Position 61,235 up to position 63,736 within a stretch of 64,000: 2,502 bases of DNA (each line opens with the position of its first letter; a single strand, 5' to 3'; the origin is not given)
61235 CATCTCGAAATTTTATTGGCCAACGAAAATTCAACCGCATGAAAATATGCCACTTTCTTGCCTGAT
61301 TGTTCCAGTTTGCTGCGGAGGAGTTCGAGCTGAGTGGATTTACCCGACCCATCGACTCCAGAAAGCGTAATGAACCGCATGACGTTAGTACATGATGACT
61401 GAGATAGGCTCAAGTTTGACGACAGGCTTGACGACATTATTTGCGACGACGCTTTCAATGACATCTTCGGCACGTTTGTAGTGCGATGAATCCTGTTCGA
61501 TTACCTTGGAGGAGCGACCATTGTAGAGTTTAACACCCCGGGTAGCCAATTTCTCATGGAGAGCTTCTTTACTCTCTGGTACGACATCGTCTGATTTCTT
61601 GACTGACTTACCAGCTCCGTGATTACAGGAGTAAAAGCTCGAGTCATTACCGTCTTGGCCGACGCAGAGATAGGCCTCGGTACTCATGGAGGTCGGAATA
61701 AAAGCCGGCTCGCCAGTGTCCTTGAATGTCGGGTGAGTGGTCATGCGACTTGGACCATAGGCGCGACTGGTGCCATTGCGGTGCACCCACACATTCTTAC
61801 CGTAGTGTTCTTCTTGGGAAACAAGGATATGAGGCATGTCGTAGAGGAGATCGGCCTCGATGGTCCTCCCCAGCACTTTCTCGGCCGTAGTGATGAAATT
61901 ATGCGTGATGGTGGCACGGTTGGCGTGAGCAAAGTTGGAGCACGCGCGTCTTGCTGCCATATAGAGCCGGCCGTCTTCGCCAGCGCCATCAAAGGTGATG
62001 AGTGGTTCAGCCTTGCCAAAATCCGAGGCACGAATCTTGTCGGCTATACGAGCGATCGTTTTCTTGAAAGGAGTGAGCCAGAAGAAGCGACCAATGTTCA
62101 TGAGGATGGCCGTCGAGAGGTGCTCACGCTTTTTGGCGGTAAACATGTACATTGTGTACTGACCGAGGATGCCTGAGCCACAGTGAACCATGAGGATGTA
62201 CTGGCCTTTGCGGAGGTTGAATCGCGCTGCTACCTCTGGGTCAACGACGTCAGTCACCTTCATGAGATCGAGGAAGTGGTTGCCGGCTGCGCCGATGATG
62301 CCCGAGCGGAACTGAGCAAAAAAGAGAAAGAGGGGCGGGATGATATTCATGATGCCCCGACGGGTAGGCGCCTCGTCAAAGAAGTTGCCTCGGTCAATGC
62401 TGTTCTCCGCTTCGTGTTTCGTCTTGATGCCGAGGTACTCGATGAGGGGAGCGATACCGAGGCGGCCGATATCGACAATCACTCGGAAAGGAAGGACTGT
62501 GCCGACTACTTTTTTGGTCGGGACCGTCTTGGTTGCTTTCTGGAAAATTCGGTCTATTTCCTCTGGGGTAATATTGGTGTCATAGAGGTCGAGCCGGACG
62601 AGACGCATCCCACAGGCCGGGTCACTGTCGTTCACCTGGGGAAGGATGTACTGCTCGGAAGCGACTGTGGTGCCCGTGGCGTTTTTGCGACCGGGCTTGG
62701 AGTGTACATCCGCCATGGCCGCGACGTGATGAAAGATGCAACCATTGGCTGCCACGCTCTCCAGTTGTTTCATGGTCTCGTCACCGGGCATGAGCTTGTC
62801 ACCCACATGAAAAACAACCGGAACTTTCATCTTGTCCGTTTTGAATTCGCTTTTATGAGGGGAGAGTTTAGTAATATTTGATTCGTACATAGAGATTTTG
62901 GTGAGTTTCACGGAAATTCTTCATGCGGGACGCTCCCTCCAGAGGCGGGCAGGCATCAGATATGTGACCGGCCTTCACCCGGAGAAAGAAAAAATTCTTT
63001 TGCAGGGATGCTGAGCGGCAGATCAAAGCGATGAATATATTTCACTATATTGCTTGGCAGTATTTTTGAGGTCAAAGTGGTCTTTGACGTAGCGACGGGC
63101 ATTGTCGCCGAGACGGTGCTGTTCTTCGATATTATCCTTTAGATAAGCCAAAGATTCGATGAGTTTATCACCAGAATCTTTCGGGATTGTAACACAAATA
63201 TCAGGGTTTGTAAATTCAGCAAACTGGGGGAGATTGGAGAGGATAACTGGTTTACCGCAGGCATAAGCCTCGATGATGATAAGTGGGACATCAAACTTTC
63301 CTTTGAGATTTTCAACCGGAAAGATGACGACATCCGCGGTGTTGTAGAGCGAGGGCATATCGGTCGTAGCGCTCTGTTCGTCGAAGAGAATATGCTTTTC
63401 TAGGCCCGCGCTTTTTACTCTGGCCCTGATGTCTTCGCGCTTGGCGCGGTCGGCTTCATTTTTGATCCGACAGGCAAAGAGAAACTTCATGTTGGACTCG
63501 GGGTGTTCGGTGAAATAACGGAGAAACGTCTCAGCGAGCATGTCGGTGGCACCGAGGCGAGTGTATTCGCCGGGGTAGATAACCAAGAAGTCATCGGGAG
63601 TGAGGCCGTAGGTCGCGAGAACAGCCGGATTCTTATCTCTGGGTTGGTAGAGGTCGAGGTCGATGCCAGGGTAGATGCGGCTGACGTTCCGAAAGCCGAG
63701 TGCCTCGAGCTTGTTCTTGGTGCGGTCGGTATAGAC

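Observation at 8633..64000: A roughly 50 kb glycan mega-locus dominated by the lipid-phosphate-sugar / GT-C route rather than a classical Wzy O-antigen layout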

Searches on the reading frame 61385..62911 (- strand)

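Call 8: search_protein_families(library=pfam, proteins=[window:61385-62911:-], max_evalue=0.01)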
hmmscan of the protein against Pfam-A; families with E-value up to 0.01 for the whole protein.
window:61385-62911:- (508 aa): 1 family
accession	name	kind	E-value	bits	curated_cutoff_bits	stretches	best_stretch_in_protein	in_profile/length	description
PF01139.22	RtcB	-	2.5e-66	225.1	27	1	49-506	1-424/426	tRNA-splicing ligase RtcB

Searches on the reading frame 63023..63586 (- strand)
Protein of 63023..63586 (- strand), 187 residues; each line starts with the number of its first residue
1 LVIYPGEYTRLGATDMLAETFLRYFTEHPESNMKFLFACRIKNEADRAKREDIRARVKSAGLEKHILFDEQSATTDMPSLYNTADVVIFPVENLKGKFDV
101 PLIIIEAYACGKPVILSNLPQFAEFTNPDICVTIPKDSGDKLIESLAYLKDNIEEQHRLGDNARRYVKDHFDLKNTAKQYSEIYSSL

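Call 8: search_protein_families(library=pfam, proteins=[window:63023-63586:-], max_evalue=0.01)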
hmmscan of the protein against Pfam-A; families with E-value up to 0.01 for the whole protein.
window:63023-63586:- (187 aa): 3 families
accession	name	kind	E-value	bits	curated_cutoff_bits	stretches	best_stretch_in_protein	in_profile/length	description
PF00534.26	Glycos_transf_1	-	7.9e-14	52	26.4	1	48-165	57-171/172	Glycosyl transferases group 1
PF13692.12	Glyco_trans_1_4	-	8.9e-13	49.1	27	1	3-149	5-139/142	Glycosyl transferases group 1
PF13524.12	Glyco_trans_1_2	-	2.1e-10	41.1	25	1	52-180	14-142/144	Glycosyl transferase-like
